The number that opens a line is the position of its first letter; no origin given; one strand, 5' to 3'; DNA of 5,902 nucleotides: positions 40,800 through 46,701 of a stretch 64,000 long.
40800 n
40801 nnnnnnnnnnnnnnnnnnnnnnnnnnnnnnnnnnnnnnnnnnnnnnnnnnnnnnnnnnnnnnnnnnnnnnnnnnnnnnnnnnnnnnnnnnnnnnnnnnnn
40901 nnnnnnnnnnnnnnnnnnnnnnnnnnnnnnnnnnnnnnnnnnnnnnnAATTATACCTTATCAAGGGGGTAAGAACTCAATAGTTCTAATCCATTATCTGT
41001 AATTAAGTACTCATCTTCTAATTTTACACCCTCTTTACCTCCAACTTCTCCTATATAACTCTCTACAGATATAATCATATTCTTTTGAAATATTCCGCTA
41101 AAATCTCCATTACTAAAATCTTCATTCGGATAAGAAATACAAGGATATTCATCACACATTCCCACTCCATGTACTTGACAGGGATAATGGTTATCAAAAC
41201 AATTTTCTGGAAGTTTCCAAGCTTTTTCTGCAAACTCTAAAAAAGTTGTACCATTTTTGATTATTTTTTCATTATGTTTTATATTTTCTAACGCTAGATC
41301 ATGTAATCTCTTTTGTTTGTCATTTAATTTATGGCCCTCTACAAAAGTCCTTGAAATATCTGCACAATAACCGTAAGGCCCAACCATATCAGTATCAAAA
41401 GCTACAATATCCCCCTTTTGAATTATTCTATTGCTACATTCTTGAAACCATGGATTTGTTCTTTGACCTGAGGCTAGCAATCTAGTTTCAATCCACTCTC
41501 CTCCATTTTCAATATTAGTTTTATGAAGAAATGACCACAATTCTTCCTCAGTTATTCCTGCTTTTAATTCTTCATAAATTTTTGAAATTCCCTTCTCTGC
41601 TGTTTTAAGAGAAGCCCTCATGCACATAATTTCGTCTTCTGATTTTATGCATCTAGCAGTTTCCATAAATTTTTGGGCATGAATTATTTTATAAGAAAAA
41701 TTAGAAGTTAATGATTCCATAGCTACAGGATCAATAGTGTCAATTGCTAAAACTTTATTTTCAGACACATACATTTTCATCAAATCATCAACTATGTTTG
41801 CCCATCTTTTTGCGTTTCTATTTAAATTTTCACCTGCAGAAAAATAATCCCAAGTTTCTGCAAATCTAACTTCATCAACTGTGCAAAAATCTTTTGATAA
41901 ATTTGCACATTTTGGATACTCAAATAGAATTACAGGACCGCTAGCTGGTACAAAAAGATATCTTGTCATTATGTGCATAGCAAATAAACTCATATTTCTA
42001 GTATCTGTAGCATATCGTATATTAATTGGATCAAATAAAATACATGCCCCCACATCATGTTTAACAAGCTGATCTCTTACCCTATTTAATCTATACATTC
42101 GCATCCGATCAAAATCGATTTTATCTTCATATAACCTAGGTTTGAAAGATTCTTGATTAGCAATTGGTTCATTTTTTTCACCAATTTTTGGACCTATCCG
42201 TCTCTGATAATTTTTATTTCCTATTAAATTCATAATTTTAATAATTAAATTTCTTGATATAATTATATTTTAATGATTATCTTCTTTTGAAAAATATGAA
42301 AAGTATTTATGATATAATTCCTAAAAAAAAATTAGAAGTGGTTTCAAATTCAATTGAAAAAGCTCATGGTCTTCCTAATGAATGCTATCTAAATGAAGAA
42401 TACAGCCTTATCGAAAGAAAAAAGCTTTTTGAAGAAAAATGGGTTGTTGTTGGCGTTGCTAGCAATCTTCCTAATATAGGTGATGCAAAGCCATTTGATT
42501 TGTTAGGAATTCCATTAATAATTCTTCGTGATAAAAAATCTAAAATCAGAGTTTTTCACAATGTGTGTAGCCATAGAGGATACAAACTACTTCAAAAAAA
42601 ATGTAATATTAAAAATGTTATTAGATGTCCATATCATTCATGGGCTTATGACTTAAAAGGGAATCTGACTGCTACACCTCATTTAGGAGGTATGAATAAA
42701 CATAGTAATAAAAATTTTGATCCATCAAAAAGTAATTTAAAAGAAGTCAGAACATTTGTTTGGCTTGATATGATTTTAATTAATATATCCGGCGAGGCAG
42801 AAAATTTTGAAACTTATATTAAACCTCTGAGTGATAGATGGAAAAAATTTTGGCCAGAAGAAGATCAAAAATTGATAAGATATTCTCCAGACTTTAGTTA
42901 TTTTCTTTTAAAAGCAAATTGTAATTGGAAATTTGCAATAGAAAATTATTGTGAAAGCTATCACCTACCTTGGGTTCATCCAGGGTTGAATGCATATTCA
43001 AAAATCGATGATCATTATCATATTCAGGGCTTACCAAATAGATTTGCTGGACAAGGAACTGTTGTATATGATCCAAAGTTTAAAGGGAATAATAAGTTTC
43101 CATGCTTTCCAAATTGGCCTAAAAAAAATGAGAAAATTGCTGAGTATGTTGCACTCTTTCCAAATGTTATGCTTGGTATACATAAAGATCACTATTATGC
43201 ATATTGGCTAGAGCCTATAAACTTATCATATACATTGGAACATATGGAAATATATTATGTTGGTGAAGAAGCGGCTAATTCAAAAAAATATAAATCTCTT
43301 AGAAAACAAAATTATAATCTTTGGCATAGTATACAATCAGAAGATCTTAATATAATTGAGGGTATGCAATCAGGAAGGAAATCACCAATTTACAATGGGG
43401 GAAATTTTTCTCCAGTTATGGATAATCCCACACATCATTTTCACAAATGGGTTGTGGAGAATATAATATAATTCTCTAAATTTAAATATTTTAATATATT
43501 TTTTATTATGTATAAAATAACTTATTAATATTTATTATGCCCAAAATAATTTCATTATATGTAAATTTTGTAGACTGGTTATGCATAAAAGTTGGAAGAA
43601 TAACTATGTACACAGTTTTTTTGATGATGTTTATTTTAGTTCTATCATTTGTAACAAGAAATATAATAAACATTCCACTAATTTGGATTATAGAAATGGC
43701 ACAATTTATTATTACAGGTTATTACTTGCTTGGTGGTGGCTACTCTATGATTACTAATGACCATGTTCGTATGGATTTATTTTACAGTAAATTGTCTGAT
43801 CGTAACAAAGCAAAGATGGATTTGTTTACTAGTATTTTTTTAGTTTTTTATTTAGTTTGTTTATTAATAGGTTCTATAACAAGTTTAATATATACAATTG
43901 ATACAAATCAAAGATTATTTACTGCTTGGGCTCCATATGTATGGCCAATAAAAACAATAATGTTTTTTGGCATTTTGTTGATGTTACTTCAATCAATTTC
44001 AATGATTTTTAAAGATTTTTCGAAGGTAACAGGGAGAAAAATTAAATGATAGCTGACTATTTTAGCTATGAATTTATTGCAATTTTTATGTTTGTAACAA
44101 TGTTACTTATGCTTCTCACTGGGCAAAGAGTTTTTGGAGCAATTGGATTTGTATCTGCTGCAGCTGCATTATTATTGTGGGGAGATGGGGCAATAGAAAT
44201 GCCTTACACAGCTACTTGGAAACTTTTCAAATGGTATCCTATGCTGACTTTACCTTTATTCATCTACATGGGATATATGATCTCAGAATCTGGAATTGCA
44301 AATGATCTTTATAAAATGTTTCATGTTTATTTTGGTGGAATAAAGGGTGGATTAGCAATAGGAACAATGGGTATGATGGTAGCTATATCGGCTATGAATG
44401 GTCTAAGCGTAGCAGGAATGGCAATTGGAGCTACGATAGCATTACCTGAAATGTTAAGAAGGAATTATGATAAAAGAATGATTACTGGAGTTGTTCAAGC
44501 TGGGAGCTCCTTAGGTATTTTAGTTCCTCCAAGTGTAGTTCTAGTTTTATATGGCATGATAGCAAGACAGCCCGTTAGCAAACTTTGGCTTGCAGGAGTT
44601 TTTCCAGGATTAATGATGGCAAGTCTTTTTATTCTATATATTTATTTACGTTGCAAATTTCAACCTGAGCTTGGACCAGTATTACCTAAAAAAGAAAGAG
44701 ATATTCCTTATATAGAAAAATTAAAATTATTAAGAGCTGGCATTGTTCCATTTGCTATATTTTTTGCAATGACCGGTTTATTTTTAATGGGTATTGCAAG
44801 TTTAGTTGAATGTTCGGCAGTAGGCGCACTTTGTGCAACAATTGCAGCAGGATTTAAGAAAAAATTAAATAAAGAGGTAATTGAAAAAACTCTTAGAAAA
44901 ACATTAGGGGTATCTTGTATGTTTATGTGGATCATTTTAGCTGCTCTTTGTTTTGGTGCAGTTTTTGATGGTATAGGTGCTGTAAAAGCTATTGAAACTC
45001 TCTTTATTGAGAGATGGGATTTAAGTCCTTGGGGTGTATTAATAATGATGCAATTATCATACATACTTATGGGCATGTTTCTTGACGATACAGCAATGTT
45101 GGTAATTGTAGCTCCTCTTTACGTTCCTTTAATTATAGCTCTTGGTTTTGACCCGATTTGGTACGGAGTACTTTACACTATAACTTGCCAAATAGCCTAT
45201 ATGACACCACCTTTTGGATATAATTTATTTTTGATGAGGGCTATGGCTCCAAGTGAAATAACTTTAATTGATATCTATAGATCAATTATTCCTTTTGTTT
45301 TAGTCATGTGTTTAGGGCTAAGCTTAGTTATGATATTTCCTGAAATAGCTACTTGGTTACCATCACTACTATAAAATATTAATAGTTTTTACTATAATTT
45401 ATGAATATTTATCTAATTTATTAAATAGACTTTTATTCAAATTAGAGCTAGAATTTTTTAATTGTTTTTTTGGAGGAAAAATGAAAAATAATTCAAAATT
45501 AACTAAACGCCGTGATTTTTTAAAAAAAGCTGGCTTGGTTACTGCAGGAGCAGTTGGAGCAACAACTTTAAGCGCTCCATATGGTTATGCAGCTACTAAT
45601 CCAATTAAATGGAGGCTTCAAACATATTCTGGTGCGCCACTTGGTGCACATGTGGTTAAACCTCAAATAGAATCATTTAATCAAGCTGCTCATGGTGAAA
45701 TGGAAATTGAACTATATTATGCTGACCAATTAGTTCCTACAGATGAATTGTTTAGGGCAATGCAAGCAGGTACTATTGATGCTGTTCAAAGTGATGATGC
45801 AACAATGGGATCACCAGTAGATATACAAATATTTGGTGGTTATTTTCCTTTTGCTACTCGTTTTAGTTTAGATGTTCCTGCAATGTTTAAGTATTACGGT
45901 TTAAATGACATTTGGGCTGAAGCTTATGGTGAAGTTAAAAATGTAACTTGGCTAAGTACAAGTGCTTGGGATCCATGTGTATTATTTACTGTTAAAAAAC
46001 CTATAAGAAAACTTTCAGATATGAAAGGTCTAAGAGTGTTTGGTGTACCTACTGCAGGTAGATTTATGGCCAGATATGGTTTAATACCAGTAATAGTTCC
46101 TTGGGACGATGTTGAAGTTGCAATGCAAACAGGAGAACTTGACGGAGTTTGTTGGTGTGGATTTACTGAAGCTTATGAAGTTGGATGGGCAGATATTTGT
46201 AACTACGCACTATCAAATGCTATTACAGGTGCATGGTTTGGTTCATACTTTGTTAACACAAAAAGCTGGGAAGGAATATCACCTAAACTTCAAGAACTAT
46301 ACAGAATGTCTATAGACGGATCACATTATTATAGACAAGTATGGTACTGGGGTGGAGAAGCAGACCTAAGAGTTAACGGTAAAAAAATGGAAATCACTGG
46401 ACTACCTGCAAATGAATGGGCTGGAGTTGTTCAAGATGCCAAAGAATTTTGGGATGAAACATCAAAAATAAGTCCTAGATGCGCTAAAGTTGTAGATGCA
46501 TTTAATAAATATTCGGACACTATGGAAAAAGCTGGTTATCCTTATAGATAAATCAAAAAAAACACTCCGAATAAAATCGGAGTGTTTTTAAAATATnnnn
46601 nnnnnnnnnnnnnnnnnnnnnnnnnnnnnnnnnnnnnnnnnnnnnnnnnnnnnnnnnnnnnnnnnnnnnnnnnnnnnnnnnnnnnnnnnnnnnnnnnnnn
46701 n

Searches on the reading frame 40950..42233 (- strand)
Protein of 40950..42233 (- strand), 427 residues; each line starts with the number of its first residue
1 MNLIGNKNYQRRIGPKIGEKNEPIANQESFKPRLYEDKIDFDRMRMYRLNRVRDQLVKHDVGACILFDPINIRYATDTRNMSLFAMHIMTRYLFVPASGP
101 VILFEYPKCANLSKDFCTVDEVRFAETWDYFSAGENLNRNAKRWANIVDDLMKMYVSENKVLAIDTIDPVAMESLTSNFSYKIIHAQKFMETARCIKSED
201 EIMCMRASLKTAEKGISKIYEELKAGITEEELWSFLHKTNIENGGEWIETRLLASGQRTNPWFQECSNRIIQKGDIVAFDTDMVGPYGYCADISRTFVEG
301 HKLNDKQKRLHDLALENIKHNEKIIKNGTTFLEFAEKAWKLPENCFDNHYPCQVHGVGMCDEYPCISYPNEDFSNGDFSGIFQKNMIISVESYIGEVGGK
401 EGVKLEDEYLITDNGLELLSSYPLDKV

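Call 66: search_protein_families(library=pfam, proteins=[window:40950-42233:-], max_evalue=0.00001)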
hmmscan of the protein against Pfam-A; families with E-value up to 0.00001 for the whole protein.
window:40950-42233:- (427 aa): 1 family
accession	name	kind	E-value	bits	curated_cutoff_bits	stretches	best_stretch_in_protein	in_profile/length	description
PF00557.29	Peptidase_M24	-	8e-31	107.9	23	1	204-413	2-208/208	Metallopeptidase family M24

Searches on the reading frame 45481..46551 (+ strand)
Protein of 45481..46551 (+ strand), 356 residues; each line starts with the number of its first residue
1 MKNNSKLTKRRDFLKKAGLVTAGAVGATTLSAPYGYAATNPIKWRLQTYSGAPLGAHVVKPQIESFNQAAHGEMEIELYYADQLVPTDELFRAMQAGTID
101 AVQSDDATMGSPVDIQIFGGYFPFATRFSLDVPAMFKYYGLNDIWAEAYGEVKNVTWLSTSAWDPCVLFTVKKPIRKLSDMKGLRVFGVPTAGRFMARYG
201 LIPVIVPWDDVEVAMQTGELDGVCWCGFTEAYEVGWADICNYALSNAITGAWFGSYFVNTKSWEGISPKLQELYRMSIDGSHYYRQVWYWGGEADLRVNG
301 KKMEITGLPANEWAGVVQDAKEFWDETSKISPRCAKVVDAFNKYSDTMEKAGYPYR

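Call 65: search_protein_families(library=pfam, proteins=[window:45481-46551:+], max_evalue=0.00001)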
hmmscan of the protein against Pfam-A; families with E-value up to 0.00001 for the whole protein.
window:45481-46551:+ (356 aa): 1 family
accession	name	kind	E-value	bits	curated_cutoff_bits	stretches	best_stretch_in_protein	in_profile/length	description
PF03480.18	DctP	-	2.3e-15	57.1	23.4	1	65-326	21-281/286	Bacterial extracellular solute-binding protein, family 7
